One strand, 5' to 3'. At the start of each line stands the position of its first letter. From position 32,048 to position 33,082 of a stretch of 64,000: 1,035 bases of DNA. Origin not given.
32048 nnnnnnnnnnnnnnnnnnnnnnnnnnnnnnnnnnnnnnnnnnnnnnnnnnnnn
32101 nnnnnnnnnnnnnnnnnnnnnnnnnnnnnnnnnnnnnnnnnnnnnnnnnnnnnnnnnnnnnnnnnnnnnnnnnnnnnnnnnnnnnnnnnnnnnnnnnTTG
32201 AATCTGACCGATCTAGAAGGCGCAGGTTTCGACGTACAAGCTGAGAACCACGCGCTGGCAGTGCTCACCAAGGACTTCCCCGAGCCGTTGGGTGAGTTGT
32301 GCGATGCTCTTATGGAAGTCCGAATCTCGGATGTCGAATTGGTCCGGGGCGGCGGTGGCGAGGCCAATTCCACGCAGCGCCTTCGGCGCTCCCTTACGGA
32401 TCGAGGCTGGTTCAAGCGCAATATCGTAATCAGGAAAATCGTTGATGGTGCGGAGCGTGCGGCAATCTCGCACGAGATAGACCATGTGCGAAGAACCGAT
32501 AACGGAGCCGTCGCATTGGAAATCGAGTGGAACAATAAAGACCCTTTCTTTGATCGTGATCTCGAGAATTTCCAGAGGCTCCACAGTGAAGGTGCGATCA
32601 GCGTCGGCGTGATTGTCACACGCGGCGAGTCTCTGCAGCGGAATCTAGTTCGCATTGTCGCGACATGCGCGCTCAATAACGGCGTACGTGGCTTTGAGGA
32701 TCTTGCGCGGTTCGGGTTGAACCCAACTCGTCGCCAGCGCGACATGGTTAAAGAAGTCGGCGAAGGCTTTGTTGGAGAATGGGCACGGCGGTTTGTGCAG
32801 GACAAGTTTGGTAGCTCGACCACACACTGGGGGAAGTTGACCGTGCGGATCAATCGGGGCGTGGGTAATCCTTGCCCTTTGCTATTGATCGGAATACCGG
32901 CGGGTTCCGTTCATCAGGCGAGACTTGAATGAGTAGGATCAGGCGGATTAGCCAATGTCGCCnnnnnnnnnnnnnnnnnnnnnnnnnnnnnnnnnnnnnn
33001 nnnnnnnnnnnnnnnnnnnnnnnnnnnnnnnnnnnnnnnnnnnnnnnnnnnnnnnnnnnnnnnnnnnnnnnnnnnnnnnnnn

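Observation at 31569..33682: Three-gene cassette: MT-A70 methylase, BamHI/BglII-fold endonuclease and an uncharacterised PD-(D/E)xK + zinc-finger protein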

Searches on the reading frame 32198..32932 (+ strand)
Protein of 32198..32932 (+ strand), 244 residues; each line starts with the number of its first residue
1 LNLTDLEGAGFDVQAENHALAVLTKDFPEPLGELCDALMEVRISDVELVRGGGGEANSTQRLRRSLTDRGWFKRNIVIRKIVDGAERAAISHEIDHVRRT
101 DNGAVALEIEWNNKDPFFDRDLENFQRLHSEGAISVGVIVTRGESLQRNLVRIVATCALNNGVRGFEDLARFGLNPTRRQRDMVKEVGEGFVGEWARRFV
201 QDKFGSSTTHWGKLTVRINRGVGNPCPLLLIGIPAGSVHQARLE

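Call 3: search_protein_families(library=pfam, proteins=[window:32198-32932:+], max_evalue=0.1)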
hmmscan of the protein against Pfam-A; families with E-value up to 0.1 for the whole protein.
window:32198-32932:+ (244 aa): 1 family
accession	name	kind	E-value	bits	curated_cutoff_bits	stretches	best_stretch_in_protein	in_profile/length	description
PF09195.17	Endonuc-BglII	-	2.7e-28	99.2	26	1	18-233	1-162/163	Restriction endonuclease BglII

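Call 4: search_protein_families(library=ncbifam, proteins=[window:32198-32932:+], max_evalue=0.1)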
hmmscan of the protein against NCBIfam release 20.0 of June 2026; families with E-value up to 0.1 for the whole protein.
window:32198-32932:+ (244 aa): 0 families

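Call 5: search_protein_families(library=padloc, proteins=[window:32198-32932:+], max_evalue=0.1)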
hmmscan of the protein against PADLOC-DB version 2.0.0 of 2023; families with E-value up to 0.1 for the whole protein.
window:32198-32932:+ (244 aa): 0 families

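Call 10: search_solved_structures(query=window:32198-32932:+, max_evalue=1, show_alignments=2)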
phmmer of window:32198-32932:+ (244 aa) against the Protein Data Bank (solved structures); distinct sequences matched with E-value up to 1: 3.
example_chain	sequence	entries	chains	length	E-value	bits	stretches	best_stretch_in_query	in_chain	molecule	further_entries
5t12_A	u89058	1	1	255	0.23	14.1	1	166-206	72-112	Phosphoenolpyruvate--protein phosphotransferase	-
5t1o_B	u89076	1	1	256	0.24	14.1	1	166-206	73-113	Phosphoenolpyruvate-protein phosphotransferase PtsP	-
7t1l_A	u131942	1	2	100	0.35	13.6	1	98-151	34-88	Tyrosine-protein kinase Fes/Fps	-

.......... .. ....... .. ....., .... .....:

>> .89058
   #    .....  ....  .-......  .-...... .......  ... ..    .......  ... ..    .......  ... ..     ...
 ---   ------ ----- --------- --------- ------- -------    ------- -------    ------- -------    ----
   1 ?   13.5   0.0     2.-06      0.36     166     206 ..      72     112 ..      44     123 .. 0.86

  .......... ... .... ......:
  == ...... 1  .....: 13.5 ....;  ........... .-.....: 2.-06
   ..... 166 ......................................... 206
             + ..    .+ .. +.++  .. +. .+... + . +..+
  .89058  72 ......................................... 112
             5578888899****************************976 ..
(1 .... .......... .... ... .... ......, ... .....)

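Call 62: find_homologous_proteins(query=window:32198-32932:+, max_evalue=0.001)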
Query window:32198-32932:+ (244 aa): 7982 proteins with E <= 0.001 among 8000 candidates; the best 120 are listed.
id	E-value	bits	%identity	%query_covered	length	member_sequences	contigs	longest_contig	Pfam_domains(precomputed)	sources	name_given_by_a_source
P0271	2.8e-151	520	95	100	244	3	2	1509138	PF09195.18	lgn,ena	-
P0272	1.2e-146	505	92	100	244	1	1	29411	PF09195.18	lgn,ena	-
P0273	3.5e-134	464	84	100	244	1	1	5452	PF09195.18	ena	-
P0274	1.4e-133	462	84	100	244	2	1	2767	PF09195.18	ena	-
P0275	1.7e-131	455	81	100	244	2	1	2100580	PF09195.18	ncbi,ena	-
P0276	3.4e-129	448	80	100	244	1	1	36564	PF09195.18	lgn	-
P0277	7.7e-129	446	82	100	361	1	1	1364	PF09195.18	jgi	-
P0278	9.8e-129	446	81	100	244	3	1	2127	PF09195.18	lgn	-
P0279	1.0e-127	443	80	100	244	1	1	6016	PF09195.18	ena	-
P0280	8.3e-127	440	80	100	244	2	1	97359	PF09195.18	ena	-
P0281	2.5e-126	438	79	99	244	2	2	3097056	PF09195.18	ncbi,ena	-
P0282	1.2e-125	436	77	100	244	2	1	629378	PF09195.18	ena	-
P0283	1.2e-123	429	79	100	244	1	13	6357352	PF09195.18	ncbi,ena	-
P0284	1.5e-123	429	79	100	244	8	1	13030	PF09195.18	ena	-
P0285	1.7e-123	429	79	100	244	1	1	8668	PF09195.18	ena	-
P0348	3.1e-110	385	70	100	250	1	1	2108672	PF09195.18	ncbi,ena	-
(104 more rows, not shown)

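Call 63: find_encoding_contigs(protein=P0275, flank=4000, max_places=2)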
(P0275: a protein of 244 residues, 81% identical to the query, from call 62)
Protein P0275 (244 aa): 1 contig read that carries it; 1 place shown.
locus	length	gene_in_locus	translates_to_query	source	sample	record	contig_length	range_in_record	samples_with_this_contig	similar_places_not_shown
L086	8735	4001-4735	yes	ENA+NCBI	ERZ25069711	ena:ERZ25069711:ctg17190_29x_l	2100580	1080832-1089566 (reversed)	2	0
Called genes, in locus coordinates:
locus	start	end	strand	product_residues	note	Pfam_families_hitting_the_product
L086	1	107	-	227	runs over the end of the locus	PF00455:DeoRC (weak), PF06026:Rib_5-P_isom_A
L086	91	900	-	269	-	PF07728:AAA_5, PF08406:CbbQ_C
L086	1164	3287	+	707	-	PF03235:GmrSD_N, PF04326:SLFN_AlbA_2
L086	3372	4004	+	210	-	PF05063:MT-A70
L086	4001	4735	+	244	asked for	PF09195:Endonuc-BglII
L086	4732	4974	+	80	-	-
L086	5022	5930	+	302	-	PF12760:Zn_ribbon_IS1595, PF12762:DDE_Tnp_IS1595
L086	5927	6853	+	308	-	PF01555:N6_N4_Mtase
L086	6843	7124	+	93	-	-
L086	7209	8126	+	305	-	PF00149:Metallophos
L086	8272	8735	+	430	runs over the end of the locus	PF00890:FAD_binding_2 (weak), PF01266:DAO, PF07992:Pyr_redox_2 (faint), PF12831:FAD_oxidored, PF13450:NAD_binding_8 (weak)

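Call 64: find_encoding_contigs(protein=P0283, flank=4000, max_places=4)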
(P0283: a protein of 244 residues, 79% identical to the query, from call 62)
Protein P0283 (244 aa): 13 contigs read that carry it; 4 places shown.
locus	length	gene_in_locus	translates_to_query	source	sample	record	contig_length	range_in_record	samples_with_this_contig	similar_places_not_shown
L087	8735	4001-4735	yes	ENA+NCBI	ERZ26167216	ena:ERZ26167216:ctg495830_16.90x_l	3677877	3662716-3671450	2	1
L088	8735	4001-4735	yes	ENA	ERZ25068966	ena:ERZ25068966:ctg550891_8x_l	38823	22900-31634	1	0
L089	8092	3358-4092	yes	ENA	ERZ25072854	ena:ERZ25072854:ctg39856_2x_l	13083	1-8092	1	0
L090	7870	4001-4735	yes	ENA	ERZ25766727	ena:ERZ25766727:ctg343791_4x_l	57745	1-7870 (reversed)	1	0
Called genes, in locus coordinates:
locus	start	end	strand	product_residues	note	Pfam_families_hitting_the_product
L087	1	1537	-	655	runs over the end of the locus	PF06808:DctM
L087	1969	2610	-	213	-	-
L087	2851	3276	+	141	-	PF12762:DDE_Tnp_IS1595 (faint)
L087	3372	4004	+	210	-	PF05063:MT-A70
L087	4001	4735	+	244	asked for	PF09195:Endonuc-BglII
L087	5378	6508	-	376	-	PF16868:NMT1_3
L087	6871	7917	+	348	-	-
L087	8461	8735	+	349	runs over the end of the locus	-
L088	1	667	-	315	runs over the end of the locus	PF13384:HTH_23, PF13518:HTH_28 (weak), PF13358:DDE_3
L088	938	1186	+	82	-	-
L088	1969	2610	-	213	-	-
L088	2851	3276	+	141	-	PF12762:DDE_Tnp_IS1595 (faint)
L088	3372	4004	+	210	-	PF05063:MT-A70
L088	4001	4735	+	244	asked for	PF09195:Endonuc-BglII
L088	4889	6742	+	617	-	PF01609:DDE_Tnp_1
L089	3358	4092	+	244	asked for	PF09195:Endonuc-BglII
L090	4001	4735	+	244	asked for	PF09195:Endonuc-BglII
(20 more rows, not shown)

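Call 65: find_encoding_contigs(protein=P0348, flank=4000, max_places=2)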
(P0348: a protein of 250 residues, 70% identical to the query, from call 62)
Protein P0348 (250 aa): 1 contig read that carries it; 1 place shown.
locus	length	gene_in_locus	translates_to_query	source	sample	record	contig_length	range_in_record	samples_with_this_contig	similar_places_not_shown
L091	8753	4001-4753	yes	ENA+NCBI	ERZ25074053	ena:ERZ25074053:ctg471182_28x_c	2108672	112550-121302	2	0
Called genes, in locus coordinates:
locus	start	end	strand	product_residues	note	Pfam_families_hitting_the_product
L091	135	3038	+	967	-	PF07517:SecA_DEAD, PF00270:DEAD (weak), PF01043:SecA_PP_bind, PF21090:P-loop_SecA, PF07516:SecA_SW, PF02810:SEC-C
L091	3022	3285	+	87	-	-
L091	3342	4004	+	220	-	PF05063:MT-A70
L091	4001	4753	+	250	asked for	PF09195:Endonuc-BglII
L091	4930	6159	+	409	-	PF01960:ArgJ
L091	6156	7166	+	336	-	PF00293:NUDIX, PF14815:NUDIX_4, PF02581:TMP-TENI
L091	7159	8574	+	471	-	PF13167:GTP-bdg_N, PF16360:GTP-bdg_M, PF01926:MMR_HSR1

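Call 72: find_encoding_contigs(protein=P0272, flank=4000, max_places=2)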
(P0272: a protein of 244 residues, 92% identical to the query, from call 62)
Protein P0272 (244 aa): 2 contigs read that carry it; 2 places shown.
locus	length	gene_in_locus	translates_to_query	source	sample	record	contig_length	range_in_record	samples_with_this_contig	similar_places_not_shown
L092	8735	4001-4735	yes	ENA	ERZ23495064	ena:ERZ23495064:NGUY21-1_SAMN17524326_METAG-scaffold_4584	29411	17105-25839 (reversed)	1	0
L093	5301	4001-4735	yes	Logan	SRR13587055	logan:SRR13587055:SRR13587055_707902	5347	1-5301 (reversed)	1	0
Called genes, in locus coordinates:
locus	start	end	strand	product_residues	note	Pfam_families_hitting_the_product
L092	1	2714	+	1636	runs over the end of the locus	PF25794:SACS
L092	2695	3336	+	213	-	PF00589:Phage_integrase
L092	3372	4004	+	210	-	PF05063:MT-A70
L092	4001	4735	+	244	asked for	PF09195:Endonuc-BglII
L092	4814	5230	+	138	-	PF22522:DUF6998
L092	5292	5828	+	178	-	-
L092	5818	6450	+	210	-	-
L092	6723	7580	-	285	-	-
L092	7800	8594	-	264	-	-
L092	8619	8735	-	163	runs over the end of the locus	-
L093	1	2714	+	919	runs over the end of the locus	?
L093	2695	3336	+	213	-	PF00589:Phage_integrase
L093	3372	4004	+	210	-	PF05063:MT-A70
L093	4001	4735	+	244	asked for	PF09195:Endonuc-BglII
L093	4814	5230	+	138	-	PF22522:DUF6998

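Call 73: find_encoding_contigs(protein=P0276, flank=4000, max_places=2)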
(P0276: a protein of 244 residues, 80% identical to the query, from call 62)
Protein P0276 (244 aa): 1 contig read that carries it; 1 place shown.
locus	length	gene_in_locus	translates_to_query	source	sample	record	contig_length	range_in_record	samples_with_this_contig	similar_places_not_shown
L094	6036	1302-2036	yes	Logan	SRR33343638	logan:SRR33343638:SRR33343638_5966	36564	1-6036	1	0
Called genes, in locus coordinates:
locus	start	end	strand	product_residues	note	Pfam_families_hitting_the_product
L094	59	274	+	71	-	-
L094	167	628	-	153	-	-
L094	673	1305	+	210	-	PF05063:MT-A70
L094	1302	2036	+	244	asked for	PF09195:Endonuc-BglII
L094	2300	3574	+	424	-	PF13588:HSDR_N_2 (faint)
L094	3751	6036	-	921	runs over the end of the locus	PF11130:TraC_F_IV, PF19044:P-loop_TraG (faint), PF01580:FtsK_SpoIIIE (faint)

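Call 74: find_encoding_contigs(protein=P0280, flank=4000, max_places=2)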
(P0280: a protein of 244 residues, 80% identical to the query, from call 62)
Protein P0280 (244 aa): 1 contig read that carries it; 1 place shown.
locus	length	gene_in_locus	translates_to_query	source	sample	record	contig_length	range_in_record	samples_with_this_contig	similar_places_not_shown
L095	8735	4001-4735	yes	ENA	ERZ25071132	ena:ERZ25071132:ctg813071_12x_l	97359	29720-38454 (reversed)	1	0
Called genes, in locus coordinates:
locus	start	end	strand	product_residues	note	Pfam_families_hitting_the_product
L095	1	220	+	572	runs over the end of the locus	PF08811:DUF1800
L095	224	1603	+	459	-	PF07394:DUF1501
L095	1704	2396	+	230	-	PF00560:LRR_1 (faint), PF12799:LRR_4 (faint), PF13516:LRR_6 (faint), PF13855:LRR_8 (faint), PF23598:LRR_14 (weak)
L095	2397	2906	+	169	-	PF00560:LRR_1 (faint)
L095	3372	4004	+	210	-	PF05063:MT-A70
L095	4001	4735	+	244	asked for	PF09195:Endonuc-BglII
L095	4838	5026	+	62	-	PF01527:HTH_Tnp_1 (weak)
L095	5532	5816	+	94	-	PF01527:HTH_Tnp_1, PF01710:HTH_Tnp_IS630 (weak), PF13542:HTH_Tnp_ISL3 (weak), PF13384:HTH_23 (faint), PF13518:HTH_28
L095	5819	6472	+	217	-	PF13276:HTH_21, PF00665:rve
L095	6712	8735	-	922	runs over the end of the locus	PF11130:TraC_F_IV, PF19044:P-loop_TraG (faint), PF01580:FtsK_SpoIIIE (faint)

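Call 85: search_protein_families(library=padloc, proteins=[L092:4781-5227:+], max_evalue=0.001)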
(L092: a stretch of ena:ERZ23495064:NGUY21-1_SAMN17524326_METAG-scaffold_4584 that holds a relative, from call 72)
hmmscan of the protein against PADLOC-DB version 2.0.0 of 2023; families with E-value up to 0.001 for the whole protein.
L092:4781-5227:+ (149 aa): 2 families
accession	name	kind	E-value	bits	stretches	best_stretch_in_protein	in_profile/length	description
PDLC03209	mREase_II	-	8.9e-41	137.7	1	7-149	15-159/166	Type II methyl-directed restriction enzyme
PDLC03212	mREase_II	-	1.7e-07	29.2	1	30-119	36-125/161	Type II methyl-directed restriction enzyme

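Call 102: search_solved_structures(query=A6, max_evalue=1, show_alignments=2)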
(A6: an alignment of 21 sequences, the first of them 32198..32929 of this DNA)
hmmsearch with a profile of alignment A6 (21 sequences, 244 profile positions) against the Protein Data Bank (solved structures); distinct sequences matched with E-value up to 1: 0.
